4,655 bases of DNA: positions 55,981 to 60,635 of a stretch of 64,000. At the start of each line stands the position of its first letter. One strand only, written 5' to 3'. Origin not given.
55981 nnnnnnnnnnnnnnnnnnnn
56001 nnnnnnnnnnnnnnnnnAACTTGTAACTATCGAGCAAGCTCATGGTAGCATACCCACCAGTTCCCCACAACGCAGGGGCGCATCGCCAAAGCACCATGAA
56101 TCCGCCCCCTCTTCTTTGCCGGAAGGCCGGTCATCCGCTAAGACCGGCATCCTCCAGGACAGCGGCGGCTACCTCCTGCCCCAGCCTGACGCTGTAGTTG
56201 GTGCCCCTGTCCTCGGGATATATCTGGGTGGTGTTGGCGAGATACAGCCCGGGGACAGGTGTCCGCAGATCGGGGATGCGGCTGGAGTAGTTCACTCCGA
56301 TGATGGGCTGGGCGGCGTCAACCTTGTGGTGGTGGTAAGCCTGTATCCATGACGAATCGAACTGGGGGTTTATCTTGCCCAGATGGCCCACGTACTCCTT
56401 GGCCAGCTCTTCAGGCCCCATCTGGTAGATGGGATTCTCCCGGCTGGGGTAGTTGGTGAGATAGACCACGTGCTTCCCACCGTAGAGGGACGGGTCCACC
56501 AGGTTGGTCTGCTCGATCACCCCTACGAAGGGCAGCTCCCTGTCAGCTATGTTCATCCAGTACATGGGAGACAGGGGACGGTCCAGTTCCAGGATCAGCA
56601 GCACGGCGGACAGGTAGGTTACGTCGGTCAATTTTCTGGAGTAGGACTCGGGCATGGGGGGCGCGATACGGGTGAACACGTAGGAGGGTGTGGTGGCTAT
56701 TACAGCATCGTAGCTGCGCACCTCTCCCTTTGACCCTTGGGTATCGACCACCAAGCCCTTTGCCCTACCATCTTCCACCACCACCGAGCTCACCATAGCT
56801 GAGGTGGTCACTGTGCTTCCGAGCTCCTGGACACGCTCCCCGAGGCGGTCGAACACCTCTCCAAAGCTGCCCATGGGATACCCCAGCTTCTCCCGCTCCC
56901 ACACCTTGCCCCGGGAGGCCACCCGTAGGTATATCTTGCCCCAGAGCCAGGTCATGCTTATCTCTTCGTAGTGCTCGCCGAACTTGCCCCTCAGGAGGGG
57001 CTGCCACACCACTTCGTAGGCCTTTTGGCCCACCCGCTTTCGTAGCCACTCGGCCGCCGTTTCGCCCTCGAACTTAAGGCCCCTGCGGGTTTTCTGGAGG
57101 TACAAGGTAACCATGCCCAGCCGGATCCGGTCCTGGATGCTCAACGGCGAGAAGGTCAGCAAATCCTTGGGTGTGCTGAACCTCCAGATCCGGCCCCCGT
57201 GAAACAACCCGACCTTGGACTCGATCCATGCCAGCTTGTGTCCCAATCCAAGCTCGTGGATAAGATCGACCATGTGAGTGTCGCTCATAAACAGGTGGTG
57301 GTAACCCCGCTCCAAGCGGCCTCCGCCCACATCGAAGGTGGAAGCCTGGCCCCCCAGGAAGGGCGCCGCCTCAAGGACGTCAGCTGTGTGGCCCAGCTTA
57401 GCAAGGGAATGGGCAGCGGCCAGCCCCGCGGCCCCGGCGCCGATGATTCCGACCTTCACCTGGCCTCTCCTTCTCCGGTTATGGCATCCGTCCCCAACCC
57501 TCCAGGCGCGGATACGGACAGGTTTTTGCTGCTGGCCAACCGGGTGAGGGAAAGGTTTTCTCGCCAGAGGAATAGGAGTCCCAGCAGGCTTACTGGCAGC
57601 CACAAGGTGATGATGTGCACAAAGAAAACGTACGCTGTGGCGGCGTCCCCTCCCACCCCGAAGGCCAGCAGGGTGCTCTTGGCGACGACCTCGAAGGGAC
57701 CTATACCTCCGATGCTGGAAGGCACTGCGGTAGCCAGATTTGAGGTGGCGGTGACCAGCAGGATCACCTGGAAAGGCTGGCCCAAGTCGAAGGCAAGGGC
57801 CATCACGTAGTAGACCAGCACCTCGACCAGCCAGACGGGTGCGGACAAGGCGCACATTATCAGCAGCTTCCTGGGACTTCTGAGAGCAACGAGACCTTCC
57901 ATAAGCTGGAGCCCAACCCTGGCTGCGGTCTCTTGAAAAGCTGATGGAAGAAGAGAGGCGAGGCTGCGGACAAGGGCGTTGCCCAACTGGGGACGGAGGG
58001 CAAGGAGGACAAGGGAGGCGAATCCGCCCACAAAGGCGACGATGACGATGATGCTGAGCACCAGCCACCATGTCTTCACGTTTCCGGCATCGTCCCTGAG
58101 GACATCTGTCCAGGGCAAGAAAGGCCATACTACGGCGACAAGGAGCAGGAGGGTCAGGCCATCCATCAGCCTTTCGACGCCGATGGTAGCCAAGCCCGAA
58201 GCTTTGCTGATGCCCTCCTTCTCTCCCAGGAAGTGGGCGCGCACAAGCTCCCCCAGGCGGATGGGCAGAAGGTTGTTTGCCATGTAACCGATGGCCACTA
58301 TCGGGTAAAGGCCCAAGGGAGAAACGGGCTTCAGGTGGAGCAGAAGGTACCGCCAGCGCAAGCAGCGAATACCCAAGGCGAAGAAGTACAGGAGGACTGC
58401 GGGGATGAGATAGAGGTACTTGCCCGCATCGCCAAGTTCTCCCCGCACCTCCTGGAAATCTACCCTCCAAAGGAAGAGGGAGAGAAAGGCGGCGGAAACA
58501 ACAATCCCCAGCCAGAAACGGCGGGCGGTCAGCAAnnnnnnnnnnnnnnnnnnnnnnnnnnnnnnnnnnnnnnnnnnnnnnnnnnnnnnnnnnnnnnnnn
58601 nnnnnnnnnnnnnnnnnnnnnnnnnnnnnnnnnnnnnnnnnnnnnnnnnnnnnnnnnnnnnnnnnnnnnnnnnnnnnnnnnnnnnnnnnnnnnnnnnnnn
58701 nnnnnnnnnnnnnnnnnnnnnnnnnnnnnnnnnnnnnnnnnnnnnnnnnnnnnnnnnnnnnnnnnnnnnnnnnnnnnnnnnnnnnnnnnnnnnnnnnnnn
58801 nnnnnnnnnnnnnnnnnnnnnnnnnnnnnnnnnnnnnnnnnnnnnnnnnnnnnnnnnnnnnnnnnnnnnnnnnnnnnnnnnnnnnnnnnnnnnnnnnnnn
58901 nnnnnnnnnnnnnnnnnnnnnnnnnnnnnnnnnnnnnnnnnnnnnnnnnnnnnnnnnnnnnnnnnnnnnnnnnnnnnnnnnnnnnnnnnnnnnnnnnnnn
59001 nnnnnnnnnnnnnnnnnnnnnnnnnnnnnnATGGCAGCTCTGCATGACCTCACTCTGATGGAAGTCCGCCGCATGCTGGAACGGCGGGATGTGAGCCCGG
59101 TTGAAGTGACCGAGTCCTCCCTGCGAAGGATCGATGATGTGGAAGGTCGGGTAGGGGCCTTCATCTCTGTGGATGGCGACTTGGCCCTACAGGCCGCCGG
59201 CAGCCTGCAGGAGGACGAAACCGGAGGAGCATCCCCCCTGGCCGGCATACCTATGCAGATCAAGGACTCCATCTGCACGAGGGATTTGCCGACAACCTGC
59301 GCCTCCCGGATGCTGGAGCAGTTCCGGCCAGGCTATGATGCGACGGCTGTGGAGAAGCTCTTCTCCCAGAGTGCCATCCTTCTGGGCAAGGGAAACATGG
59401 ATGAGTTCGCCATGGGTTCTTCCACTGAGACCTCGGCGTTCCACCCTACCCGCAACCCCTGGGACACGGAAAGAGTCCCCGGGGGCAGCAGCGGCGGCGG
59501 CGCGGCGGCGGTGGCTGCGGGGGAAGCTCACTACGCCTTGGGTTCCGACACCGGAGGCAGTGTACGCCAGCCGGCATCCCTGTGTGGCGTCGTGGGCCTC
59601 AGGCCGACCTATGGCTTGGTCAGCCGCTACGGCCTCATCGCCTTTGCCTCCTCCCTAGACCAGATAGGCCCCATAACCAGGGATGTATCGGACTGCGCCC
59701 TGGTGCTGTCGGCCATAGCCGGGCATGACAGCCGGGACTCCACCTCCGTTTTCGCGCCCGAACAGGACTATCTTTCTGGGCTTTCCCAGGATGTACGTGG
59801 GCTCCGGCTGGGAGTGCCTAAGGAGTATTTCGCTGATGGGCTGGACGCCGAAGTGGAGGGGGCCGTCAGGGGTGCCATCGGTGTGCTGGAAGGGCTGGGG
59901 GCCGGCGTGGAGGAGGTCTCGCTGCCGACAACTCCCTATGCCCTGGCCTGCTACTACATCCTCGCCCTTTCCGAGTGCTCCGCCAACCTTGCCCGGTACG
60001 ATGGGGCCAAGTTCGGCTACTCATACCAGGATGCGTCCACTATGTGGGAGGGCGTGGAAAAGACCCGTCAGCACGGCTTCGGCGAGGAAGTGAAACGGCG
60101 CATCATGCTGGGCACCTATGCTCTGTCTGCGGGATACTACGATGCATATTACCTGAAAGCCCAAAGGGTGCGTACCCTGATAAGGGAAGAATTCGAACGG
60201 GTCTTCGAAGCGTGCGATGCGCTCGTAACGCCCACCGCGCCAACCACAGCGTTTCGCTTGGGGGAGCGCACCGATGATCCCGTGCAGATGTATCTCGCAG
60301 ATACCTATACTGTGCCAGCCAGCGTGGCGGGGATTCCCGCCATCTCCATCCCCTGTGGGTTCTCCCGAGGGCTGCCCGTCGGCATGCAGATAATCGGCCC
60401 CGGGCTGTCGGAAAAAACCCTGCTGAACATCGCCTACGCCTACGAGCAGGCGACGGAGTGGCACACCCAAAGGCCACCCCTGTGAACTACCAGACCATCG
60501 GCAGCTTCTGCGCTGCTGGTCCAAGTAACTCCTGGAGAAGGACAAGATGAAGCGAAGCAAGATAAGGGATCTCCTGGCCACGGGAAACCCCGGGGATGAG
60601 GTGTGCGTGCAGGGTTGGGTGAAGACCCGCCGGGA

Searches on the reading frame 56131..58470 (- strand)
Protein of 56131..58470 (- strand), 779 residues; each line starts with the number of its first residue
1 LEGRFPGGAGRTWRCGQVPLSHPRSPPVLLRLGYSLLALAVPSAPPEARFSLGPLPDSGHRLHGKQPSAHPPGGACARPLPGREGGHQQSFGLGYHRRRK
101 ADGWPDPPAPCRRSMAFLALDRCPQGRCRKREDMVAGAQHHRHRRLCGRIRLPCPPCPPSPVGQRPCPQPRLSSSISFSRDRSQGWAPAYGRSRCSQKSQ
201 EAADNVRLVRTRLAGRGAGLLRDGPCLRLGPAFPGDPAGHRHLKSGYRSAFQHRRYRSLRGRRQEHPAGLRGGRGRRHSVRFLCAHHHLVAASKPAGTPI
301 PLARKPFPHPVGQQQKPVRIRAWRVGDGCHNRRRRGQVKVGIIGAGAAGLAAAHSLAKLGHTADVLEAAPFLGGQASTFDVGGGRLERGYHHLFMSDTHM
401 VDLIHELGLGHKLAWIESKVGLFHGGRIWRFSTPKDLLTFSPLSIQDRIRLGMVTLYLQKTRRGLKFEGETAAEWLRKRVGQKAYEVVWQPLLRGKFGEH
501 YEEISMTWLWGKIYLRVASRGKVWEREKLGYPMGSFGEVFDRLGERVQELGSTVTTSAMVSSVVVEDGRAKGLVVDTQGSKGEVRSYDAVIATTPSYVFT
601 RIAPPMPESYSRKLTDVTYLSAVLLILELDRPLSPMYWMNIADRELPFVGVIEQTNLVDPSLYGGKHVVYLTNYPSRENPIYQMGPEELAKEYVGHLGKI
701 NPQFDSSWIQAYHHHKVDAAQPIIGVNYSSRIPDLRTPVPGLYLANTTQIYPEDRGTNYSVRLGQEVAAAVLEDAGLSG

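Call 79: search_protein_families(library=pfam, proteins=[window:56131-58470:-], max_evalue=0.001)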
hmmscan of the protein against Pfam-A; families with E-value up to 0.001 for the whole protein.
window:56131-58470:- (779 aa): 7 families
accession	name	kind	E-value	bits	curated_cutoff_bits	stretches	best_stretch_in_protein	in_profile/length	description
PF01593.30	Amino_oxidase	-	1.6e-34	120.4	19.8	1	348-750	2-421/443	Flavin containing amine oxidoreductase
PF13450.12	NAD_binding_8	-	1.8e-13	51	21.9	1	342-407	1-68/68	NAD(P)-binding Rossmann-like domain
PF00890.30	FAD_binding_2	-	5.3e-09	36.2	20.4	1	342-382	4-43/414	FAD binding domain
PF01266.30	DAO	-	1.1e-06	28.9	27.9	1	340-378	2-40/353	FAD dependent oxidoreductase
PF12831.13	FAD_oxidored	-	8.4e-06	25.8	27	0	340-378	2-40/416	FAD dependent oxidoreductase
PF03486.20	HI0933_like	-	0.00016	21.6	50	0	339-376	2-39/244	HI0933-like protein Rossmann domain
PF07992.20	Pyr_redox_2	-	0.00094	19.1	26.1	0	339-367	2-30/291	Pyridine nucleotide-disulphide oxidoreductase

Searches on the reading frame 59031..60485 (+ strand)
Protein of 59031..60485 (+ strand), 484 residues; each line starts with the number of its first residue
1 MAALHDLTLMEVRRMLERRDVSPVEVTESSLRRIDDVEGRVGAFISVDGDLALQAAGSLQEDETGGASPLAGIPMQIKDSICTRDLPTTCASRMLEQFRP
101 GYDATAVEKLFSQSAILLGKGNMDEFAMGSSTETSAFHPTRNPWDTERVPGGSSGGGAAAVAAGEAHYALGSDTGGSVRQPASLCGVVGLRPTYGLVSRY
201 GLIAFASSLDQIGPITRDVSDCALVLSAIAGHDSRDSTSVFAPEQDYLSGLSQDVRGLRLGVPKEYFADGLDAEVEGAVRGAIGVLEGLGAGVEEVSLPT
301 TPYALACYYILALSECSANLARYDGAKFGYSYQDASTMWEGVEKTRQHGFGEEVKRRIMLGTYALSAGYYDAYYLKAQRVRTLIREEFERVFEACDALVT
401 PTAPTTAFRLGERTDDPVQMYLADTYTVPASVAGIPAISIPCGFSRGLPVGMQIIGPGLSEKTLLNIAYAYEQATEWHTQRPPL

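Call 79: search_protein_families(library=pfam, proteins=[window:59031-60485:+], max_evalue=0.001)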
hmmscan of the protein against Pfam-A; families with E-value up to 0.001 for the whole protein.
window:59031-60485:+ (484 aa): 1 family
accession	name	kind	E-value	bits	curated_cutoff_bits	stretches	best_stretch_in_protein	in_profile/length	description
PF01425.27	Amidase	-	1e-155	519.6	27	1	25-465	1-445/445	Amidase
